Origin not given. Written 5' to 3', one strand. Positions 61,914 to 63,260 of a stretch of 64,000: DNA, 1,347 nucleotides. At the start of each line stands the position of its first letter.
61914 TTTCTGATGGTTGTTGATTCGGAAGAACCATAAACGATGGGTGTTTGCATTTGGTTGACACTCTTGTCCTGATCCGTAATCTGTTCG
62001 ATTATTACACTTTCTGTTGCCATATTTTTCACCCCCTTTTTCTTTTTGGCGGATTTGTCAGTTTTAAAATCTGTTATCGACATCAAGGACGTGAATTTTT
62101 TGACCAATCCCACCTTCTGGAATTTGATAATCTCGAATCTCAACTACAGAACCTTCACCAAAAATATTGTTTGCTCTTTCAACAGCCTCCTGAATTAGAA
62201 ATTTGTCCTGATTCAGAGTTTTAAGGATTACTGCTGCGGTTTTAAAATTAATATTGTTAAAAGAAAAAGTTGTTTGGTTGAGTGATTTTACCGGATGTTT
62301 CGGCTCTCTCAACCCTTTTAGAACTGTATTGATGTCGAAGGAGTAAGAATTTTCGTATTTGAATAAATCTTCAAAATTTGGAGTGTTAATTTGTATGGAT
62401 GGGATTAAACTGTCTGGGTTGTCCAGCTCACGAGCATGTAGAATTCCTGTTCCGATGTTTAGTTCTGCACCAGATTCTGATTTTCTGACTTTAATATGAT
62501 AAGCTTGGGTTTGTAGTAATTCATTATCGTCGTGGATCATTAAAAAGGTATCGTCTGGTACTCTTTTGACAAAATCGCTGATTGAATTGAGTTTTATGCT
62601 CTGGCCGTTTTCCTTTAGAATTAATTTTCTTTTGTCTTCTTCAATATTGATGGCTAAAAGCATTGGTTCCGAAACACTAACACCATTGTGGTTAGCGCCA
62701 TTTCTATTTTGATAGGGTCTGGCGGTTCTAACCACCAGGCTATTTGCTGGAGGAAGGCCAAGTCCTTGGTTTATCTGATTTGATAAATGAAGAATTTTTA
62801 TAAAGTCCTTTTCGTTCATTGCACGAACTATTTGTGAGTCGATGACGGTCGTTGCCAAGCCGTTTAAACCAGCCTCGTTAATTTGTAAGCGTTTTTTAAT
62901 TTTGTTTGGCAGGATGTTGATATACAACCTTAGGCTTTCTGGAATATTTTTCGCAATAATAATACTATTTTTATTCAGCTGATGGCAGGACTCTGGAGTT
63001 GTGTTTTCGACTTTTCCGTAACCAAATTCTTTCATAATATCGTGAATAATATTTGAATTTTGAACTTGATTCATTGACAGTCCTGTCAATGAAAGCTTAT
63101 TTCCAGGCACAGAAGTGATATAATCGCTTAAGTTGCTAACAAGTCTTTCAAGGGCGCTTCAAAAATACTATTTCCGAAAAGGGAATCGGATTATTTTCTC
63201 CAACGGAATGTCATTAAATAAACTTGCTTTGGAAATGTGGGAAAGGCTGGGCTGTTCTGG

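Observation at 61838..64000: Cys/Thr-rich 61-aa peptide with very strong RBS, next to an uncharacterised 348-aa protein and a divergent HTH regulator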

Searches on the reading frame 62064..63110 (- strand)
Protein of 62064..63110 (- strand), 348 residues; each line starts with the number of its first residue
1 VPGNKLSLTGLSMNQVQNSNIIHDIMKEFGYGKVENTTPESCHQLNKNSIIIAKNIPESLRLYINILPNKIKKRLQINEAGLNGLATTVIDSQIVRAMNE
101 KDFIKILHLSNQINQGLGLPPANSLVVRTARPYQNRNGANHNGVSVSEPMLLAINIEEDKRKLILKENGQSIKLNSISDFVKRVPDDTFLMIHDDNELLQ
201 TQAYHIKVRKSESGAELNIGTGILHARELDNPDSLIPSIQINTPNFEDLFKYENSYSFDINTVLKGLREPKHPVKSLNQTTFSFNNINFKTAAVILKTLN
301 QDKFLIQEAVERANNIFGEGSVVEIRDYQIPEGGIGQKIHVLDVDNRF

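Call 7: search_protein_families(library=pfam, proteins=[window:62064-63110:-], max_evalue=1)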
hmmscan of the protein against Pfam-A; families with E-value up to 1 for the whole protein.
window:62064-63110:- (348 aa): 1 family
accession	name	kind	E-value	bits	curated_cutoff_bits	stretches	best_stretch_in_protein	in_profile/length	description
PF20299.4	NARF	-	0.07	13.9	25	1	18-60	13-55/112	Nucleotidyltransferase-Associated Rossmannoid Fold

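Call 8: search_protein_families(library=ncbifam, proteins=[window:62064-63110:-], max_evalue=1)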
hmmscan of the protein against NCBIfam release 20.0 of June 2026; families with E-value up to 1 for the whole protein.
window:62064-63110:- (348 aa): 0 families

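Call 9: find_homologous_proteins(query=window:62064-63110:-, max_evalue=0.01)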
Query window:62064-63110:- (348 aa): 3 proteins with E <= 0.01 among 2619 candidates.
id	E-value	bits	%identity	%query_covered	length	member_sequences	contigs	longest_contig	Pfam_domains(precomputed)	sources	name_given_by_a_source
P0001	1.3e-214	730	100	97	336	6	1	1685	-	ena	-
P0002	1.8e-40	157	35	87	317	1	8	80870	-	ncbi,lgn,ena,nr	ncbi:hypothetical protein ISR94_02575 [Candidatus Microgenomates bacterium]|nr:hypothetical protein 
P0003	4.3e-40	156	34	90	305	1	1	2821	-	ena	-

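Call 11: find_encoding_contigs(protein=P0002, flank=10000)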
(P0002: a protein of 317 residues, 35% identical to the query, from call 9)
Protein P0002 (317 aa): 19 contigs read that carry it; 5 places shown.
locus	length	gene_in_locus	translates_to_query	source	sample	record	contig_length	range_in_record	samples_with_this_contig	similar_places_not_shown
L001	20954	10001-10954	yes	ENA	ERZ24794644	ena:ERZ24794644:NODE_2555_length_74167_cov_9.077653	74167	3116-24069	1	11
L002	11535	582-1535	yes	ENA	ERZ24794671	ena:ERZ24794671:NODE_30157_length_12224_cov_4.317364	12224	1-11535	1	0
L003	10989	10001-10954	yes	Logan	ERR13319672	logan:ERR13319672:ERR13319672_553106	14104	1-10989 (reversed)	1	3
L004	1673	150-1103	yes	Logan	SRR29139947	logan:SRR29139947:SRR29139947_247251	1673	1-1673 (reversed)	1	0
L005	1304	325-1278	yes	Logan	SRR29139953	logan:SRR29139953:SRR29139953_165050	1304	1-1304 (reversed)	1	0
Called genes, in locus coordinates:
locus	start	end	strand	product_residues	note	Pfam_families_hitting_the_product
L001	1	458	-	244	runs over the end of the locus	PF00581:Rhodanese, PF07610:DUF1573, PF22544:HYDIN_VesB_CFA65-like_Ig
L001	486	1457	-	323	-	-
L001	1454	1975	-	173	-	-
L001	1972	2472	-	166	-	PF07610:DUF1573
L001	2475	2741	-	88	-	PF02583:Trns_repr_metal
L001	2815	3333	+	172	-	-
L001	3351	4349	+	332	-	PF13386:DsbD_2, PF13473:Cupredoxin_1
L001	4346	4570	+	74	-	PF00403:HMA (weak)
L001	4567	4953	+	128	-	-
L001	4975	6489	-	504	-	PF02074:Peptidase_M32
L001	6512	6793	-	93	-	PF01381:HTH_3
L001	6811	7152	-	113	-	PF05973:Gp49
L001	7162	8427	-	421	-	PF02812:ELFV_dehydrog_N, PF00208:ELFV_dehydrog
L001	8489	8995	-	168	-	PF04307:YdjM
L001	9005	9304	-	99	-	PF01035:DNA_binding_1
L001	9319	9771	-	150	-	PF22811:Zn_ribbon_NrdR, PF03477:ATP-cone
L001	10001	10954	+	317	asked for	-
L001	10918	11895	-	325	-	PF02674:Colicin_V, PF00188:CAP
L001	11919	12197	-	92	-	-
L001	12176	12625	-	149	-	PF01195:Pept_tRNA_hydro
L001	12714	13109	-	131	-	PF01850:PIN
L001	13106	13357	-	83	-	-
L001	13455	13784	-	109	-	PF09685:MamF_MmsF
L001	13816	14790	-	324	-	PF01699:Na_Ca_ex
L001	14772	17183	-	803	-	PF00690:Cation_ATPase_N, PF00122:E1-E2_ATPase, PF00702:Hydrolase, PF13246:Cation_ATPase, PF00689:Cation_ATPase_C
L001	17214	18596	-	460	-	-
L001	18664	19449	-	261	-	-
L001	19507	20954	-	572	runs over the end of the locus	PF04675:DNA_ligase_A_N, PF01068:DNA_ligase_A_M, PF01331:mRNA_cap_enzyme (weak), PF04679:DNA_ligase_A_C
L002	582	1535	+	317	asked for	-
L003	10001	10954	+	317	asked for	-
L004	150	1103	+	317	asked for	-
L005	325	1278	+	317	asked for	-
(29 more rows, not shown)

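Call 12: find_encoding_contigs(protein=P0003, flank=10000)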
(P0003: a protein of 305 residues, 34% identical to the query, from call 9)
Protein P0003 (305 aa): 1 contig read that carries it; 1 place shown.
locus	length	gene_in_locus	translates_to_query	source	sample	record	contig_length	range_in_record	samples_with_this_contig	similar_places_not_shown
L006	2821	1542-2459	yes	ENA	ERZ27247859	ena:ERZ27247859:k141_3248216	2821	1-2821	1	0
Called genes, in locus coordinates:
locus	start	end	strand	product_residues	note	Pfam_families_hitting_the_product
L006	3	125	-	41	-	?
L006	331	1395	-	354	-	-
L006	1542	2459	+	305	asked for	-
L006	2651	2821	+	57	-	?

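Call 13: find_encoding_contigs(protein=P0001, flank=10000)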
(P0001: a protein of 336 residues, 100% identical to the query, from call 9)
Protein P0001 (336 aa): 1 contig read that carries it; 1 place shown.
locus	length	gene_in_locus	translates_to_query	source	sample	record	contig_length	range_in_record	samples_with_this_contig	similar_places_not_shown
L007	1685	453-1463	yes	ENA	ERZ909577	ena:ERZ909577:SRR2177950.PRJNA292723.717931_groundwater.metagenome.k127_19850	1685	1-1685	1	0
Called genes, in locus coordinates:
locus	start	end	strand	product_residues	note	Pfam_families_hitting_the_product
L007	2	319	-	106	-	?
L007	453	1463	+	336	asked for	-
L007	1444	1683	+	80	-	?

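Call 24: search_protein_families(library=pfam, proteins=[L006:331-1461:-, P0002, P0003], max_evalue=1)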
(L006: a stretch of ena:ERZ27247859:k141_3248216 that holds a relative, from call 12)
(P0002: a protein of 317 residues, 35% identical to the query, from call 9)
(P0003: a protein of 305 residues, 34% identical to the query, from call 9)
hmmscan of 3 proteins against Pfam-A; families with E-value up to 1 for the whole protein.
L006:331-1461:- (376 aa): 2 families
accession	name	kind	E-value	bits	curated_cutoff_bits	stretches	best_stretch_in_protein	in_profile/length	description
PF08311.18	Mad3_BUB1_I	-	0.037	14.4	31.4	1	258-300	79-122/123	Mad3/BUB1 homology region 1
PF13708.11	DUF4942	-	0.082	13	25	1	120-184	121-187/190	Domain of unknown function (DUF4942)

P0002 (317 aa): 0 families

P0003 (305 aa): 0 families

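Call 26: predict_structure(alignment_id=A2)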
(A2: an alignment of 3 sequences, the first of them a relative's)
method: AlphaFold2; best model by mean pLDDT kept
length: 336 residues; sequences in the alignment: 3
mean_pLDDT: 70.4   pTM: 0.69
mean pLDDT of the five models: 70.4, 64.6, 55.3, 51.7, 49.1
residues with pLDDT >= 90: 3; 70-90: 209; 50-70: 71; < 50: 53
segments of 3 or more residues with pLDDT < 50: 1-28, 122-136, 146-148, 241-245
pLDDT, mean of each block of 10 residues (from residue 1): 34 36 43 77 62 79 82 81 81 81 70 76 40 50 61 74 81 82 70 86 87 71 82 79 50 64 71 84 83 87 80 75 68 64
secondary structure, 60 per line:
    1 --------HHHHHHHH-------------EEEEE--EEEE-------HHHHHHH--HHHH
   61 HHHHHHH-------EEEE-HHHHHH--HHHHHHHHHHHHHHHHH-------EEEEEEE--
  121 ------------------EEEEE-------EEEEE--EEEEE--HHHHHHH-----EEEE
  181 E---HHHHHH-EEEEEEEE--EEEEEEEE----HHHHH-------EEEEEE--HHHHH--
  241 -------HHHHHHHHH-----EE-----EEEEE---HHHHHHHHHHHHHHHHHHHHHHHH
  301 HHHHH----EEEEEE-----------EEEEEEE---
elements in order: H9-16 E30-34 E37-40 H48-54 H57-67 E75-78 H80-85 H88-104 E112-118 E139-143 E151-155 E158-162 H165-171 E177-181 H185-190 E192-199 E202-209 H214-218 E226-231 H234-238 H248-256 E269-273 H277-305 E310-315 E327-333
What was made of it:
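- On ATP-grasp superfamily: The AF2 model has pLDDT 70 and pTM 0.69 (call 26).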

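Call 28: search_protein_representatives(alignment_id=A2)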
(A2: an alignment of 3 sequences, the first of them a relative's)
Query: 3 sequences, 323 profile positions. Proteins with E-value up to 0.001 (for the whole library): 52; up to 1e-10: 48; up to 1e-30: 23. The best 52 are listed.
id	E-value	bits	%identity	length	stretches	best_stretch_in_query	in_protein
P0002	3.3e-160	549.2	-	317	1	1-323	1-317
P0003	4.3e-146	502.9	-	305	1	1-322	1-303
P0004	8.1e-81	288.4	-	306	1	11-311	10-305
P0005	2.5e-75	270.3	-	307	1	2-313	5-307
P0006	7.7e-72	258.9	-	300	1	1-311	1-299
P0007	2.7e-71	257.0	-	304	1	9-311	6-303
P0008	3.2e-63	230.5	-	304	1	16-314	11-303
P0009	1.2e-62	228.7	-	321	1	14-315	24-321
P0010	7.2e-60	219.5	-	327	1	7-315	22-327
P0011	1.7e-57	211.7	-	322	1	14-315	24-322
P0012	6.5e-56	206.5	-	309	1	16-315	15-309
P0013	9.5e-55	202.7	-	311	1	13-313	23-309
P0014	6.2e-54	200.0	-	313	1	10-315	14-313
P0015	5.1e-53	197.0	-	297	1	3-312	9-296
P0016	1.0e-52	196.0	-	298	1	13-312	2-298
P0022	3.3e-45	171.3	-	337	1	11-315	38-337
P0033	8.2e-17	78.0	-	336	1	40-314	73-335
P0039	1.0e-13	67.8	-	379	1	12-210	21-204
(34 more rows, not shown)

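Call 31: search_solved_structures(query=A3, max_evalue=10, show_alignments=2)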
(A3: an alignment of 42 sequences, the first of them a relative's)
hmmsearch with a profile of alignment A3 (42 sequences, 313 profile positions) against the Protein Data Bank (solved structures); distinct sequences matched with E-value up to 10: 2.
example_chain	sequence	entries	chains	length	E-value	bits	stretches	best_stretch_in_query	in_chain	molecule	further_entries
1is1_A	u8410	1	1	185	0.61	12.3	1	21-68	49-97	RIBOSOME RECYCLING FACTOR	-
9hig_u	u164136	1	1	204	1.2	11.4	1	191-270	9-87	Large ribosomal subunit protein bL25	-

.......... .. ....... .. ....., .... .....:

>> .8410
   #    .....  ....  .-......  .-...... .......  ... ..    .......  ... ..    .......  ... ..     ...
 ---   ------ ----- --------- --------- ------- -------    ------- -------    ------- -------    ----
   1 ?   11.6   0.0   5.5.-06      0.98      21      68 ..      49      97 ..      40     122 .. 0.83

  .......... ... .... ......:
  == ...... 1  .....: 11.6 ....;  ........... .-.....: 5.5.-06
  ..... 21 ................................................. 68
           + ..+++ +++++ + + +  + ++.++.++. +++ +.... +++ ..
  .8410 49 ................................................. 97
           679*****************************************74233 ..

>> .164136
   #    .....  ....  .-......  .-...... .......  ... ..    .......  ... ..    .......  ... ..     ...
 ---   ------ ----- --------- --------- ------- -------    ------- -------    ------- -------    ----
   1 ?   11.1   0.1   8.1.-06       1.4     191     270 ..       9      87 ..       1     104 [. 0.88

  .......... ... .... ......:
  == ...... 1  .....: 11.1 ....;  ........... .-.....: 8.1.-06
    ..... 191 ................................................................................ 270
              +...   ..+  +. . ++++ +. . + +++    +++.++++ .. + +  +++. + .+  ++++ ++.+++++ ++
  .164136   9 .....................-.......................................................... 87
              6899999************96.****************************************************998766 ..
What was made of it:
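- On Graspetide biosynthetic system: There is no sequence match (calls 7, 31).
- Tried and rejected: A profile search of PDB sequences with a 42-member alignment found nothing (call 31).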

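Call 32: search_protein_families(library=pfam, alignment_id=A3, max_evalue=0.1)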
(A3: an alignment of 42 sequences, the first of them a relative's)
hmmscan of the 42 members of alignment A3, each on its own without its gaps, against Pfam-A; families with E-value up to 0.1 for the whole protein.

A. member 1, P0001 (336 aa): 1 family
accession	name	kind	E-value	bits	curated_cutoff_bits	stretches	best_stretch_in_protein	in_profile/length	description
PF20299.4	NARF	-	0.081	13.7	25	1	6-48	13-55/112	Nucleotidyltransferase-Associated Rossmannoid Fold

B. families by the number of members that match (of 42 scanned): 14 families
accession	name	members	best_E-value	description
PF23952.1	LRR_EndoS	1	0.0067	Endo-beta-N-acetylglucosaminidase EndoS LRR domain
PF08906.16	T6SS_Tdi1_C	1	0.021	T6SS immunity protein Tdi1, C-terminal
PF17170.10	DUF5128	1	0.046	6-bladed beta-propeller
PF22759.1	E217_GP41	1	0.052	Baseplate hub gp41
PF06619.16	DUF1149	1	0.058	Protein of unknown function (DUF1149)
PF09650.15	PHA_gran_rgn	1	0.07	Putative polyhydroxyalkanoic acid system protein (PHA_gran_rgn)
PF11485.14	STK_08120-like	1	0.07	STK_08120-like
PF12739.12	TRAPPC-Trs85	1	0.073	ER-Golgi trafficking TRAPP I complex 85 kDa subunit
PF16806.10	ExsD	1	0.075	Antiactivator protein ExsD N-terminal domain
PF20299.4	NARF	1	0.081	Nucleotidyltransferase-Associated Rossmannoid Fold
PF25555.1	RAB3A-like_C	1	0.09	Rabin 8-like C-terminal domain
PF04883.17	HK97-gp10_like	1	0.095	Bacteriophage HK97-gp10, putative tail-component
PF16824.11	CBM_26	1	0.095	C-terminal carbohydrate-binding module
PF05171.18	HemS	1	0.098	Haemin-degrading HemS.ChuX domain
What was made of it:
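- On PEP-synthase/PPDK-type dikinases (PPDK_N, PF01326): None at E <= 0.1 for any of 42 family members (calls 7, 32).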

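Call 37: find_related_loci(query=A2, collection=genome_contigs, flank=6000)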
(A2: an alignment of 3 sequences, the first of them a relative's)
Query A2 (336 aa) in genome_contigs; peptide patterns used: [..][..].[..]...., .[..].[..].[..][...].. (x = any residue, [..] = any of these).
198 stretches matched a pattern; 1 encode a relative of the query (tblastn E <= 1e-3); 1 distinct loci.
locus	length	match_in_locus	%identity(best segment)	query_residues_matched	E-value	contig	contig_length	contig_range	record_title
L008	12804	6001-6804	37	58-335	4e-48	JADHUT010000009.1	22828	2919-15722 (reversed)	MAG: Candidatus Microgenomates bacterium isolate BS150m-G53 BS-150m-C1901, whole genome shotgun sequence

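Call 38: find_encoding_contigs(protein=P0004, flank=6000, max_places=2)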
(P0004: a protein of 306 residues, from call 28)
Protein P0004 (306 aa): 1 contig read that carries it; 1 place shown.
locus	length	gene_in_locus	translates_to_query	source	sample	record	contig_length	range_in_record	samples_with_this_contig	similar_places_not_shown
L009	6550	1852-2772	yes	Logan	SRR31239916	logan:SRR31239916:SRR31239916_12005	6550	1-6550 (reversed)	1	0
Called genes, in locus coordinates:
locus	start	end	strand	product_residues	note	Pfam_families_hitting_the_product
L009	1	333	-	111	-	?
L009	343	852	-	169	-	PF04307:YdjM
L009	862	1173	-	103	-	PF01035:DNA_binding_1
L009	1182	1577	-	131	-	PF22811:Zn_ribbon_NrdR (weak), PF03477:ATP-cone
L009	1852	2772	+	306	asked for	-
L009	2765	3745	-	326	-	PF02674:Colicin_V, PF00188:CAP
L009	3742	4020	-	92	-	-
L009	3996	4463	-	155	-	PF01195:Pept_tRNA_hydro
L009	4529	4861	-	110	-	PF09685:MamF_MmsF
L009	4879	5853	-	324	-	PF01699:Na_Ca_ex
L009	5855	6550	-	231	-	?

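Call 40: find_related_loci(query=A5, collection=metagenome_contigs, flank=6000)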
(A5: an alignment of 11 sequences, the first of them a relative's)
Query A5 (336 aa) in metagenome_contigs; peptide patterns used: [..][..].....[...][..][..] (x = any residue, [..] = any of these).
16 stretches matched a pattern; 1 encode a relative of the query (tblastn E <= 1e-3); 1 distinct loci.
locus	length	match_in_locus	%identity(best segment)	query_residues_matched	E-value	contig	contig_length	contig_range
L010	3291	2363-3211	33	17-320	6e-43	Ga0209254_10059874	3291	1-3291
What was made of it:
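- Tried and rejected: With narrower alignments it returned one genome locus and one metagenome locus, both already known lineages (calls 37, 40).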

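Call 42: find_encoding_contigs(protein=P0008, flank=6000, max_places=2)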
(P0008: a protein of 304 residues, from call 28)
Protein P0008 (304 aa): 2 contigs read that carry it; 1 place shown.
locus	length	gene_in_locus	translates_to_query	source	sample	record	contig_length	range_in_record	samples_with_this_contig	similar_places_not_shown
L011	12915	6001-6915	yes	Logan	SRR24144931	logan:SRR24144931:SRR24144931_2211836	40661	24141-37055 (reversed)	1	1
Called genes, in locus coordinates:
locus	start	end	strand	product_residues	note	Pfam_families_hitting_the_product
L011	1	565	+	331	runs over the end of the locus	PF02683:DsbD_TM (weak), PF13386:DsbD_2, PF13473:Cupredoxin_1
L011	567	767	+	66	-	-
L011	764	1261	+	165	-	PF00300:His_Phos_1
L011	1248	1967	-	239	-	PF13462:Thioredoxin_4, PF01323:DSBA, PF13743:Thioredoxin_5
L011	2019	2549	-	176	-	-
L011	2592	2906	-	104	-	PF01035:DNA_binding_1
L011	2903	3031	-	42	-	-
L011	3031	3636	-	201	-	PF00561:Abhydrolase_1 (faint)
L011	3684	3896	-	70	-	-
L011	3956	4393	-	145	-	-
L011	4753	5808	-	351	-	-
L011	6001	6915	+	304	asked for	-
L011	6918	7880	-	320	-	PF02674:Colicin_V, PF00188:CAP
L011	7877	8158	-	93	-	-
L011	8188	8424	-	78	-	PF02656:DUF202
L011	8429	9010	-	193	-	PF01195:Pept_tRNA_hydro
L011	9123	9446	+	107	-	-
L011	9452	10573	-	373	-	PF13401:AAA_22 (weak), PF00486:Trans_reg_C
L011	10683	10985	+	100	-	-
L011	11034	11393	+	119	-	-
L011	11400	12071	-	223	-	PF01135:PCMT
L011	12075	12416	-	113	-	PF09685:MamF_MmsF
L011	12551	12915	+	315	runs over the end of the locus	PF01699:Na_Ca_ex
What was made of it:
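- It overlaps or abuts its convergent neighbour there (calls 11, 38, 42).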

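Call 43: find_encoding_contigs(protein=P0009, flank=6000, max_places=2)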
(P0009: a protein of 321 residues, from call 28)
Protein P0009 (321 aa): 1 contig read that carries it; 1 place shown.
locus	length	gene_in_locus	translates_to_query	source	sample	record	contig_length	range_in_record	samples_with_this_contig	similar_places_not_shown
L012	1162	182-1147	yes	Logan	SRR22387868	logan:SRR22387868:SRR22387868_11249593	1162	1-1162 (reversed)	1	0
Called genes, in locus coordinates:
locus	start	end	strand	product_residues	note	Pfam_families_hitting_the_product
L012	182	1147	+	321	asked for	-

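Call 80: list_cluster_members(proteins=[P0005, P0006, P0007, P0010, P0012, P0014, P0016, P0022, P0033, P0039])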
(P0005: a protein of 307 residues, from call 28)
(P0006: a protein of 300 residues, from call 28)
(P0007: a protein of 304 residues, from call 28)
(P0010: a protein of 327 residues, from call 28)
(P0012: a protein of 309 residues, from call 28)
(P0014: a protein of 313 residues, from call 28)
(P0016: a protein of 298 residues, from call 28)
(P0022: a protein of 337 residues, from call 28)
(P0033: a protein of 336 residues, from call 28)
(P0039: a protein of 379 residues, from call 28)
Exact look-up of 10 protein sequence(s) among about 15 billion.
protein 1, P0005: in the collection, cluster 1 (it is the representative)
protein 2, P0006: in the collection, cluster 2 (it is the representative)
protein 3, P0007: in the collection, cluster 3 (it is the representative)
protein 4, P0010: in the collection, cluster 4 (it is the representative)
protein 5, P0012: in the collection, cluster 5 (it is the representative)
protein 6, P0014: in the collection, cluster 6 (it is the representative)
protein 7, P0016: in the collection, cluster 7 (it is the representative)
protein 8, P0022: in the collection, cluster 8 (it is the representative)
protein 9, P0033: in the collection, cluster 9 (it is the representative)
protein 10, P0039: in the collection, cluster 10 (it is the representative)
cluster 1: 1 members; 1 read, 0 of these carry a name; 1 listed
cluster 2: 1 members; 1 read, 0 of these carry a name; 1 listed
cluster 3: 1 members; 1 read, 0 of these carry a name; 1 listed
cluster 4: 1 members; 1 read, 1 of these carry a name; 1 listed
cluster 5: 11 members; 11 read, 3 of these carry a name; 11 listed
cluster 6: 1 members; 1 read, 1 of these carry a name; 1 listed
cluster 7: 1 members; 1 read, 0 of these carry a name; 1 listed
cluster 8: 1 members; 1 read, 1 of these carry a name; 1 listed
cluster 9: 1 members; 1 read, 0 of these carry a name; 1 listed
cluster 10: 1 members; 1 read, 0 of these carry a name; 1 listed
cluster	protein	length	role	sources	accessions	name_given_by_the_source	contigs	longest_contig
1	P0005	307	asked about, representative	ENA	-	-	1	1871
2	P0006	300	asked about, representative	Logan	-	-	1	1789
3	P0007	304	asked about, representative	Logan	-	-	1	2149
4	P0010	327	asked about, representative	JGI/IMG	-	hypothetical protein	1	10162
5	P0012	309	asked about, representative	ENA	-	-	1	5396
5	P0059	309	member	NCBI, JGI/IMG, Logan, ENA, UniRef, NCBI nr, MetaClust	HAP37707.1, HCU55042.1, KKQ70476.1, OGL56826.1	hypothetical protein A2410_03675 [Candidatus Shapirobacteria bacterium ... | Uncharacterized protein n=2 Tax=Candidatus Shapironibacteriota TaxID=1752721 ... | MAG: hypothetical protein US90_C0006G0029 [Candidatus Shapirobacteria bacterium ...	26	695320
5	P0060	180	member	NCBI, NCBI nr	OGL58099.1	hypothetical protein A2574_03410 [Candidatus Shapirobacteria bacterium ... | MAG: hypothetical protein A2574_03410 [Candidatus Shapirobacteria bacterium ...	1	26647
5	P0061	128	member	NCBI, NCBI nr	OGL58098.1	hypothetical protein A2574_03405 [Candidatus Shapirobacteria bacterium ... | MAG: hypothetical protein A2574_03405 [Candidatus Shapirobacteria bacterium ...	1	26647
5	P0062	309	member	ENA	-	-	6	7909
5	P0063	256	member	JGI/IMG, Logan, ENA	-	-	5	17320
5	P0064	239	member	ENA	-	-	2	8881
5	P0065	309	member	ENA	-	-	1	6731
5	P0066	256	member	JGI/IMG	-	-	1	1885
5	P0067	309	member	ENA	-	-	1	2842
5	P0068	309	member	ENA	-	-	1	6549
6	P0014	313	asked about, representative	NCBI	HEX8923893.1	MAG TPA: hypothetical protein VF828_04120 [Patescibacteria group bacterium]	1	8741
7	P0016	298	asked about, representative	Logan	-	-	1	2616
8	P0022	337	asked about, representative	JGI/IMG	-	hypothetical protein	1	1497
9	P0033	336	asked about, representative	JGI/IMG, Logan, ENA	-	-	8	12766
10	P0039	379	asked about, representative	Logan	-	-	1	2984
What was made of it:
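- The family is small and restricted to Patescibacteria (calls 9, 28, 80).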
